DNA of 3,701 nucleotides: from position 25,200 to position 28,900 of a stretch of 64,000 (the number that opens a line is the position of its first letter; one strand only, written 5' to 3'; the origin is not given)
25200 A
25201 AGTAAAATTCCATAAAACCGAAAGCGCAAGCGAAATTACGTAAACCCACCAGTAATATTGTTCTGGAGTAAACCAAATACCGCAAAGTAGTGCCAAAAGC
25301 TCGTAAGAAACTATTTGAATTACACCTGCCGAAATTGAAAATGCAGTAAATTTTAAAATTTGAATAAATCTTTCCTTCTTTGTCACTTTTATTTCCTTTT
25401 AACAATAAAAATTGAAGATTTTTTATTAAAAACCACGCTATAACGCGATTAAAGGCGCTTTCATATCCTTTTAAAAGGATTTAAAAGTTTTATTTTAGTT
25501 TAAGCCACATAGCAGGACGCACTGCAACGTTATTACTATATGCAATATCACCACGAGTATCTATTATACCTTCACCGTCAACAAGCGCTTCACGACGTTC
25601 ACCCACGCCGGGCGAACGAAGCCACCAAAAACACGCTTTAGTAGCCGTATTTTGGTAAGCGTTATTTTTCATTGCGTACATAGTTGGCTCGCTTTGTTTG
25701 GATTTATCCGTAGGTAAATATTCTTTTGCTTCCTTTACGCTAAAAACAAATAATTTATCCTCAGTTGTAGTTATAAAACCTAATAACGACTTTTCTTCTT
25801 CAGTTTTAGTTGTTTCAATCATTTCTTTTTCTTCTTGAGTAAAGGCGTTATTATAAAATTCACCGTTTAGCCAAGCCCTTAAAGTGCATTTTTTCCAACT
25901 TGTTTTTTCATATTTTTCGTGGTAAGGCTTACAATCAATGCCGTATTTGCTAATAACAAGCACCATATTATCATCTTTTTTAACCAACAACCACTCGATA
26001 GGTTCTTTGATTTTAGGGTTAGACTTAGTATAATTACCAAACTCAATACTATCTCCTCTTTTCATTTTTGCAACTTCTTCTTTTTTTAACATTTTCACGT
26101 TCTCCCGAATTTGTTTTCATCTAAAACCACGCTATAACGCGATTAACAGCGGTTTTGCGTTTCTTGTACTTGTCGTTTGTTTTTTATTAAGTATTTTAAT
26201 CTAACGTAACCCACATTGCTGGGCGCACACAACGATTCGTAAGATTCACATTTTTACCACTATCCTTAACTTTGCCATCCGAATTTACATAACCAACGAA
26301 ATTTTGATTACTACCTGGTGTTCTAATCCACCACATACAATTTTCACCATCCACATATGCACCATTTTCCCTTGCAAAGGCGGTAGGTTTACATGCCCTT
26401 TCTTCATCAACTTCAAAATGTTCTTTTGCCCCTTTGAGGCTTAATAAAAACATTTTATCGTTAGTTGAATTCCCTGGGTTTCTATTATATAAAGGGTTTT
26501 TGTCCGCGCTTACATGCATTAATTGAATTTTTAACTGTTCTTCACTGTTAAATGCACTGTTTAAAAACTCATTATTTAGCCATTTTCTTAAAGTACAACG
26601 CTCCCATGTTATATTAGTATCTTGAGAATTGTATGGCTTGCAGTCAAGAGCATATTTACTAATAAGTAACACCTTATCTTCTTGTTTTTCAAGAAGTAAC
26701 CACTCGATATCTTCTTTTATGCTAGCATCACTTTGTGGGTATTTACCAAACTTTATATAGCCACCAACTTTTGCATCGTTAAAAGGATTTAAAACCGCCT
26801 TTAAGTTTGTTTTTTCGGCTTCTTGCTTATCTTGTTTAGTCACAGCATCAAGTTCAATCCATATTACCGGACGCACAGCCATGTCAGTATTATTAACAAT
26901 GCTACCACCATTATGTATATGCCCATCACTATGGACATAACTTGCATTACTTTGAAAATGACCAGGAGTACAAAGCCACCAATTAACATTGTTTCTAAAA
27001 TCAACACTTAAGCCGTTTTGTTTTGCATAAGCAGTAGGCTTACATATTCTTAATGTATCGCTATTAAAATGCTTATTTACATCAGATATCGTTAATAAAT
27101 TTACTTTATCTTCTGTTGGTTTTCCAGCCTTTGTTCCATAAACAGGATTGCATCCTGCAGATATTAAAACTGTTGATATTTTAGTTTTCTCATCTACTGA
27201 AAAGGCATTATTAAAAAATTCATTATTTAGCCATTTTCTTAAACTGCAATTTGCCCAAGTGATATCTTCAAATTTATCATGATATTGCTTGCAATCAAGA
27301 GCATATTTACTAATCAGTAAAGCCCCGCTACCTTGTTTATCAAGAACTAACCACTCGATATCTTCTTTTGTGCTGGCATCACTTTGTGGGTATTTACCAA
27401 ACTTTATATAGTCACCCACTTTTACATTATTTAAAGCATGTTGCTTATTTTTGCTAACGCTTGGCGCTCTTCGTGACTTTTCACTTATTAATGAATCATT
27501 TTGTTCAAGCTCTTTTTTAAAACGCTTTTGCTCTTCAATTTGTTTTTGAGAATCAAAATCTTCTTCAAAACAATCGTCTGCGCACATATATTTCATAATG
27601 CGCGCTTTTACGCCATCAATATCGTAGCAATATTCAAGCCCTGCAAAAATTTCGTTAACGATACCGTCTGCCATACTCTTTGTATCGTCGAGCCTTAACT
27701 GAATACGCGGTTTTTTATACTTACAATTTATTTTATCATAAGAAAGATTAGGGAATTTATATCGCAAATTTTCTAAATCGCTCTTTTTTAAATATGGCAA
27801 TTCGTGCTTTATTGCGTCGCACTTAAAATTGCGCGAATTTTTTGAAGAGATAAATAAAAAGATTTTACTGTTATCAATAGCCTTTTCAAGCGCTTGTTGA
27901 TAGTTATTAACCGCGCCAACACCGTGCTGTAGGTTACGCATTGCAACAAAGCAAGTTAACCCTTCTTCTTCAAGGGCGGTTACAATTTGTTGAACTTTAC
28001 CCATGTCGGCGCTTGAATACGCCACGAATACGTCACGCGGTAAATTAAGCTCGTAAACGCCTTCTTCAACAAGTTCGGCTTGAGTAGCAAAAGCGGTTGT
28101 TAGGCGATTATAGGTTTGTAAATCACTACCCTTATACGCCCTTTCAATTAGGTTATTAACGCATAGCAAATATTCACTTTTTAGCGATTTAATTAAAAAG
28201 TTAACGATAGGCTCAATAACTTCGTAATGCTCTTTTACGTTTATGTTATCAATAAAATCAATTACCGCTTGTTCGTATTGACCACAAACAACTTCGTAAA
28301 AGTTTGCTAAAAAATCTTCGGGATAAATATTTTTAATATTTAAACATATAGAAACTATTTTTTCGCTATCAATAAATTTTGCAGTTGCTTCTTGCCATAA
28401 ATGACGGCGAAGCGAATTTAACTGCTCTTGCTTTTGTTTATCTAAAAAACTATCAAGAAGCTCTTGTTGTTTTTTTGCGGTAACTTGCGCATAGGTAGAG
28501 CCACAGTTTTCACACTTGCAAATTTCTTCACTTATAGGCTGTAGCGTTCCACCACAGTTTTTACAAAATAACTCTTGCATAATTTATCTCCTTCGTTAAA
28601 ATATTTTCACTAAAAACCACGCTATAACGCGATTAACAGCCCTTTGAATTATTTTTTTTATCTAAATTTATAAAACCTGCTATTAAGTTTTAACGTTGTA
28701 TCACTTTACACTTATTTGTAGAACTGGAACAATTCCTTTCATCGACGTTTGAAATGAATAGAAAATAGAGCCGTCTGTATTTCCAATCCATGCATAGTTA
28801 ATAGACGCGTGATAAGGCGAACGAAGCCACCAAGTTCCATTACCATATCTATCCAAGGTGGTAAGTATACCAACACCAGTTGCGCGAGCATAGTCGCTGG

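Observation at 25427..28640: Identical 27-nt motif upstream of three consecutive, otherwise unrelated genes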

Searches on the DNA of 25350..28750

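Call 64: search_rna_families(source=window, start=25350, end=28750, threshold=evalue, max_evalue=1)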
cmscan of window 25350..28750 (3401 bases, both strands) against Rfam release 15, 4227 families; matches with E-value up to 1: 2.
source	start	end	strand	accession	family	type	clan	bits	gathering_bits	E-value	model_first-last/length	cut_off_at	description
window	25411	25554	-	RF02778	FdoG1_thermometer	Cis-reg; thermoregulator;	-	25.1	50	0.002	1-193/193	no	FdoG-1 5' UTR thermometer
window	25483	25558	-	RF02931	Bacilli-1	Gene; sRNA;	-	20.5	55.6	0.2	1-65/65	no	Bacilli-1 RNA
